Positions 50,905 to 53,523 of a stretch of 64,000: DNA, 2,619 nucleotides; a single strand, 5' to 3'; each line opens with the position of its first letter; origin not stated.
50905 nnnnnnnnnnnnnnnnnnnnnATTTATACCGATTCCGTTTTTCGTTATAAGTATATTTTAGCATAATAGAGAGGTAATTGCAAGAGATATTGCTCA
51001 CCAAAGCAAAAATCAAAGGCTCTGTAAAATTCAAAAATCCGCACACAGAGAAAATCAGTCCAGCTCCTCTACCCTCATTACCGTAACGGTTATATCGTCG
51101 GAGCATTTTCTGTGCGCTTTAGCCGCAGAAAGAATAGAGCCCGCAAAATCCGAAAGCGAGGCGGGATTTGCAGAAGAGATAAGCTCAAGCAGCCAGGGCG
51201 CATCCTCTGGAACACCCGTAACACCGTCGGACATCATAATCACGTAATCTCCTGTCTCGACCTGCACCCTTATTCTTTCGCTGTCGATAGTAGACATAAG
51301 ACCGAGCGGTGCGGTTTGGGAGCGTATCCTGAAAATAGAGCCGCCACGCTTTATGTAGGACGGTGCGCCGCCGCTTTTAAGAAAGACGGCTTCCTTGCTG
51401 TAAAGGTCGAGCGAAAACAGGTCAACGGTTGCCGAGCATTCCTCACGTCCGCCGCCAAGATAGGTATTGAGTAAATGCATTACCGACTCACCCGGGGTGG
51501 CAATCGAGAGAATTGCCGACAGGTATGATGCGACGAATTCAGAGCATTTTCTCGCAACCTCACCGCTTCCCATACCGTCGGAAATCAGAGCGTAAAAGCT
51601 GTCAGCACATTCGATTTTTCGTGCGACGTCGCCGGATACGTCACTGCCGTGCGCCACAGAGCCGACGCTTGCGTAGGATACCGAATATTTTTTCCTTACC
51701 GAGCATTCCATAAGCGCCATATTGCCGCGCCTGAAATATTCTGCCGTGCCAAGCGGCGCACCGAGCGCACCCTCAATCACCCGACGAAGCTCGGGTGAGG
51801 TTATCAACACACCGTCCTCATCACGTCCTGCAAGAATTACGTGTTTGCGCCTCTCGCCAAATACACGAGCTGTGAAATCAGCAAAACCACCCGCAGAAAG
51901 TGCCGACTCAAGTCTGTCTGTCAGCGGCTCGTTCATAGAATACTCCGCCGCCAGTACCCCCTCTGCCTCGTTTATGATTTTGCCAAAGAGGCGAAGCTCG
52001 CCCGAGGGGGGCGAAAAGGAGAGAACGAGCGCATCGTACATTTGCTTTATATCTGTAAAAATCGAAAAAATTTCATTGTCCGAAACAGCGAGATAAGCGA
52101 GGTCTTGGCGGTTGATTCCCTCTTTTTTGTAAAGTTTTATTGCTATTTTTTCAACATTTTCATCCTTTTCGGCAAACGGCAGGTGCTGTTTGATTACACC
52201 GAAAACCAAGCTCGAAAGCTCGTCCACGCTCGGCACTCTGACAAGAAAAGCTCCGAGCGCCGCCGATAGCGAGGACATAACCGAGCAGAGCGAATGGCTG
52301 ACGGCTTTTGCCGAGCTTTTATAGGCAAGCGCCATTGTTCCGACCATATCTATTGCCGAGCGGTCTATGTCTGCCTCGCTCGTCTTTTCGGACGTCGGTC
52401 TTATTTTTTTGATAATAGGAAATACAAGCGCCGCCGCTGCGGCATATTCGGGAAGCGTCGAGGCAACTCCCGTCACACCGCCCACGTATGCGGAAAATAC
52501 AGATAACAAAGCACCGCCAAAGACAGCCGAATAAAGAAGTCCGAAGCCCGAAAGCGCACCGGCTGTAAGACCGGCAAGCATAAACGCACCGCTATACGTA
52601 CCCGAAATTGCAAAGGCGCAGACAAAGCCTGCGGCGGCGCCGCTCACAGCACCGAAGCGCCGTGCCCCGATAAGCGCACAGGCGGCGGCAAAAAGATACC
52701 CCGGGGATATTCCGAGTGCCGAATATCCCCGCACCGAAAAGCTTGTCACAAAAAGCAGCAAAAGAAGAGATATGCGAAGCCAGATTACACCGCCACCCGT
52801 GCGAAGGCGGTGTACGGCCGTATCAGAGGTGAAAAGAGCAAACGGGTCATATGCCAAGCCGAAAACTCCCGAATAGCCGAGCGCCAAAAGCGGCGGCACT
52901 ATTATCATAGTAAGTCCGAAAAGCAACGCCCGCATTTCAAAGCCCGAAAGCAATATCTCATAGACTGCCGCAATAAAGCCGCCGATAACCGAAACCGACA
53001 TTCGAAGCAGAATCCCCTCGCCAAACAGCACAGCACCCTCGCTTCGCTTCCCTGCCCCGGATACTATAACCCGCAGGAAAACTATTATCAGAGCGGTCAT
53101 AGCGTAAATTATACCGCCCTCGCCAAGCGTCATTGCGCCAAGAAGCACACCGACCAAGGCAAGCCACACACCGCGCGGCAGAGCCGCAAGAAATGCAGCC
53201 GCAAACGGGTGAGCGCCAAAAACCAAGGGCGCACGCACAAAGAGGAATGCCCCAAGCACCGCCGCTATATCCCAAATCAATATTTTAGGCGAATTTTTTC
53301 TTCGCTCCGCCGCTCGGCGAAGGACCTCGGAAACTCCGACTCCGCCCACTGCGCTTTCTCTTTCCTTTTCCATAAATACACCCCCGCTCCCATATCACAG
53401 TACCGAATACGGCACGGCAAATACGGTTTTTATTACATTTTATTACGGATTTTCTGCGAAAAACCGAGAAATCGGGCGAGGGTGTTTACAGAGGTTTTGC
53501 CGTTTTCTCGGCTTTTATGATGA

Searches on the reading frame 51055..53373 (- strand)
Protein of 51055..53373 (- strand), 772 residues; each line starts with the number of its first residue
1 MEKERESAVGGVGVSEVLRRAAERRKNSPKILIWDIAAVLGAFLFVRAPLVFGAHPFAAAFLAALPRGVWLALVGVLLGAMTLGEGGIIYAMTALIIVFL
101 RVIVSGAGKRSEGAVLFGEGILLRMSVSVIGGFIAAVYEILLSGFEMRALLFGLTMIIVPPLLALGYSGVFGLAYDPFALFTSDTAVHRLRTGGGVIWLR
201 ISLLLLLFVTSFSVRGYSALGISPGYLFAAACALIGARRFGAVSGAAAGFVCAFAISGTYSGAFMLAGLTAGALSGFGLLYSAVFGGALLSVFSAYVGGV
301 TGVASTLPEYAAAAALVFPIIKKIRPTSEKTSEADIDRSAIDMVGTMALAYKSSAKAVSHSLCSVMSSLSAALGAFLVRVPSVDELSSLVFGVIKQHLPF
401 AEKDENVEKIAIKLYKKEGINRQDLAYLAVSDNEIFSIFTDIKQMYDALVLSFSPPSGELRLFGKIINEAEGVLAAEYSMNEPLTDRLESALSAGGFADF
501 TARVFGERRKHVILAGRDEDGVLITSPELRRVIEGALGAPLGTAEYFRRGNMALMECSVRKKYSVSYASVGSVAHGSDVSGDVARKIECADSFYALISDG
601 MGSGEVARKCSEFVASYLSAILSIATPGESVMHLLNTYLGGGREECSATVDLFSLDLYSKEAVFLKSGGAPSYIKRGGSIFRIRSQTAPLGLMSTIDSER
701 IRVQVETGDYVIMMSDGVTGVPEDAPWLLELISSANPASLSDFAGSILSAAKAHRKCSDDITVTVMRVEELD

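Call 10: search_protein_families(library=pfam, proteins=[window:51055-53373:-])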
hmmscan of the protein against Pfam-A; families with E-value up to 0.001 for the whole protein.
window:51055-53373:- (772 aa): 1 family
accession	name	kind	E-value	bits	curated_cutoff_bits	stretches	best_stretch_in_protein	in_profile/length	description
PF07228.17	SpoIIE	-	5.1e-21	75.9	25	1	593-768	5-191/192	Stage II sporulation protein E (SpoIIE)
